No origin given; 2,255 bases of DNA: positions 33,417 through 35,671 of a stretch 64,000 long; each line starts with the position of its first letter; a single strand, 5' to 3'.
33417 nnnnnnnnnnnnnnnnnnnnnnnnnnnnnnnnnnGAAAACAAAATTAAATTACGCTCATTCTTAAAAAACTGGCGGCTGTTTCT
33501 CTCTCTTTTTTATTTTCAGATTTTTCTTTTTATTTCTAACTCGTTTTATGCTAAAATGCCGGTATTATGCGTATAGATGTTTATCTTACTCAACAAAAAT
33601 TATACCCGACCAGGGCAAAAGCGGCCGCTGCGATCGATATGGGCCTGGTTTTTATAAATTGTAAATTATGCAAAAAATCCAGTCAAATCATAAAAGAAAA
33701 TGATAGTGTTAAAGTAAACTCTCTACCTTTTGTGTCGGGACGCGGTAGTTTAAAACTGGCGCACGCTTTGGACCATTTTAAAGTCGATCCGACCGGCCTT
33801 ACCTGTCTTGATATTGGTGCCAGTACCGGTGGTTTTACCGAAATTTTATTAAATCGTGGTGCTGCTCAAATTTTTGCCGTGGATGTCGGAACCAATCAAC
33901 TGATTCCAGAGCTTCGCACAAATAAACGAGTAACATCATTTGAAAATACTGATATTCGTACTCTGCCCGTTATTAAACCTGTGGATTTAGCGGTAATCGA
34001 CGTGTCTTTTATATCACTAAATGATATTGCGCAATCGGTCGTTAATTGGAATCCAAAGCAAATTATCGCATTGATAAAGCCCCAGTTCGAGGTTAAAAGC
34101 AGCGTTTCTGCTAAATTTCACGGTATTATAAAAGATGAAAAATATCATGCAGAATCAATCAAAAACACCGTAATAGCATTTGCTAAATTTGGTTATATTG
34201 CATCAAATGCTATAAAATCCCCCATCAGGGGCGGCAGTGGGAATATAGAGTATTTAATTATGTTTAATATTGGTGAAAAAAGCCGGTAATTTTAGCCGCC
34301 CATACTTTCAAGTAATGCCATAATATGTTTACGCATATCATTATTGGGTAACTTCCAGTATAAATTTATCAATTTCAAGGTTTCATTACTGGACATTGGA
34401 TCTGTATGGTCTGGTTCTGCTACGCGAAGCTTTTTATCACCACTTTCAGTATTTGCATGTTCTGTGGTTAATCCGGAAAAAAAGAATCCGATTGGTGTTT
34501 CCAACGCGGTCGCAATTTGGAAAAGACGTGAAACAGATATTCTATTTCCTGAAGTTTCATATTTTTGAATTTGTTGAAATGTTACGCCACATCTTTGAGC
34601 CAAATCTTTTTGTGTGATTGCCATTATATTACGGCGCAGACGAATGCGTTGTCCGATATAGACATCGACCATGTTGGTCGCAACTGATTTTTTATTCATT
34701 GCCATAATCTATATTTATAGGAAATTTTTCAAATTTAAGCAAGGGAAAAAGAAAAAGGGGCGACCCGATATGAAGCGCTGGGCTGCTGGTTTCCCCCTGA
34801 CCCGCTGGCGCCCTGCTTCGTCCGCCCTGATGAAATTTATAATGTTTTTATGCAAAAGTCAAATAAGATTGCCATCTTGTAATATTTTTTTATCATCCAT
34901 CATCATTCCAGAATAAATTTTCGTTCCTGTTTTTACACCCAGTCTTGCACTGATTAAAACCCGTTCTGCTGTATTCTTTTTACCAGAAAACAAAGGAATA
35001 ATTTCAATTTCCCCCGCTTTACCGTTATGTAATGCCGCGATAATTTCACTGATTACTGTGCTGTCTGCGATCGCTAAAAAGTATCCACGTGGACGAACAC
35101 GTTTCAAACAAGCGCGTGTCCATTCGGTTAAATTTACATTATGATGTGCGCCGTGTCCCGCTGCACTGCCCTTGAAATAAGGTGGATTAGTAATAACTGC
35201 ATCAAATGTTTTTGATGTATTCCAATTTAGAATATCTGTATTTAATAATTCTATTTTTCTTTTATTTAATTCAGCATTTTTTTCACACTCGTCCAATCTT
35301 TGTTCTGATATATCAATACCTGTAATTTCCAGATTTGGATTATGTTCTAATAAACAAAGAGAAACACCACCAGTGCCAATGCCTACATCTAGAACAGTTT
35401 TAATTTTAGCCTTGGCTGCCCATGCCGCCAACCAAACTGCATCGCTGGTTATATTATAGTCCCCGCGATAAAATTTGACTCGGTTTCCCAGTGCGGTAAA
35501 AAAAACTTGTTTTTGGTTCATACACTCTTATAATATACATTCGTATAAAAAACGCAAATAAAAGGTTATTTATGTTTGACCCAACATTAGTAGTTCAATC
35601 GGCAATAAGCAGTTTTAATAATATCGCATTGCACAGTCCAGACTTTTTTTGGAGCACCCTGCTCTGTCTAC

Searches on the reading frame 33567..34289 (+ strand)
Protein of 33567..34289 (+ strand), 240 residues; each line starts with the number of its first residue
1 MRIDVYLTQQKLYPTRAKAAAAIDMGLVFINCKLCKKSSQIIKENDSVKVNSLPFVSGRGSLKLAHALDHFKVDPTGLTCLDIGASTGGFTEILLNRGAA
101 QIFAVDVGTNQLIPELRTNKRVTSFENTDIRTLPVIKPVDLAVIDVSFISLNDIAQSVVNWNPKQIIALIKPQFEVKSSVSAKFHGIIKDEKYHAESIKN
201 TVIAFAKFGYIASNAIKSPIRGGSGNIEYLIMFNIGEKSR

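Call 72: search_protein_families(library=pfam, proteins=[window:33567-34289:+], max_evalue=0.0001)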
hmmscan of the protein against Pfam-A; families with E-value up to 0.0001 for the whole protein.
window:33567-34289:+ (240 aa): 2 families
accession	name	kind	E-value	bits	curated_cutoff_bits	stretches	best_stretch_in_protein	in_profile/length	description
PF01728.25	FtsJ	-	3.1e-36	125.4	24.1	1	59-234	4-180/181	FtsJ-like methyltransferase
PF01479.30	S4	-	5.3e-08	32.9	22.8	1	1-48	1-48/48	S4 domain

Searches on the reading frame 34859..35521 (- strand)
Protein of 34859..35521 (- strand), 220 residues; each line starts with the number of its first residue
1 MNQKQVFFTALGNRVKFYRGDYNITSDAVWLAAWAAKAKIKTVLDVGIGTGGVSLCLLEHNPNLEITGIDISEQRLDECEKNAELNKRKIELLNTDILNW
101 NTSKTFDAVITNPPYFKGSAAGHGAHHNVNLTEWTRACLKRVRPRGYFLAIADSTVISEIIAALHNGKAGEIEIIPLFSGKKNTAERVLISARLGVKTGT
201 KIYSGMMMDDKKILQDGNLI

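Call 72: search_protein_families(library=pfam, proteins=[window:34859-35521:-], max_evalue=0.0001)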
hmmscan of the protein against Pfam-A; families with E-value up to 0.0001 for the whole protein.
window:34859-35521:- (220 aa): 11 families
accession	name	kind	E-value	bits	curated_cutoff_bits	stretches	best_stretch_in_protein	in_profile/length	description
PF05175.20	MTS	-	2.8e-15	56.8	23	1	38-127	30-120/170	Methyltransferase small domain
PF13649.12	Methyltransf_25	-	2e-12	48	27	1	43-111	1-70/97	Methyltransferase domain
PF13847.12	Methyltransf_31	-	4e-10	40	27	1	41-149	5-108/145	Methyltransferase domain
PF08242.18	Methyltransf_12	-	2.3e-09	38.3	30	1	44-112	1-72/98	Methyltransferase domain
PF01728.25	FtsJ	-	1.7e-07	31.8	24.1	1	39-182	21-170/181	FtsJ-like methyltransferase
PF08241.18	Methyltransf_11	-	2.5e-07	31.7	21.2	1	44-112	1-67/95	Methyltransferase domain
PF07669.17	Eco57I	-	5.8e-06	26.9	25.3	1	68-119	31-88/171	Eco57I restriction-modification methylase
PF06325.19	PrmA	-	2.4e-05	24.4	22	1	39-112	161-233/296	Ribosomal protein L11 methyltransferase (PrmA)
PF02390.23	Methyltransf_4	-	3.5e-05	23.8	24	1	41-111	3-69/173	Putative methyltransferase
PF01170.24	UPF0020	-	3.7e-05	24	22.3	1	60-141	73-154/197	RMKL-like, methyltransferase domain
PF10294.15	Methyltransf_16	-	3.7e-05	24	21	1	36-105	43-112/174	Lysine methyltransferase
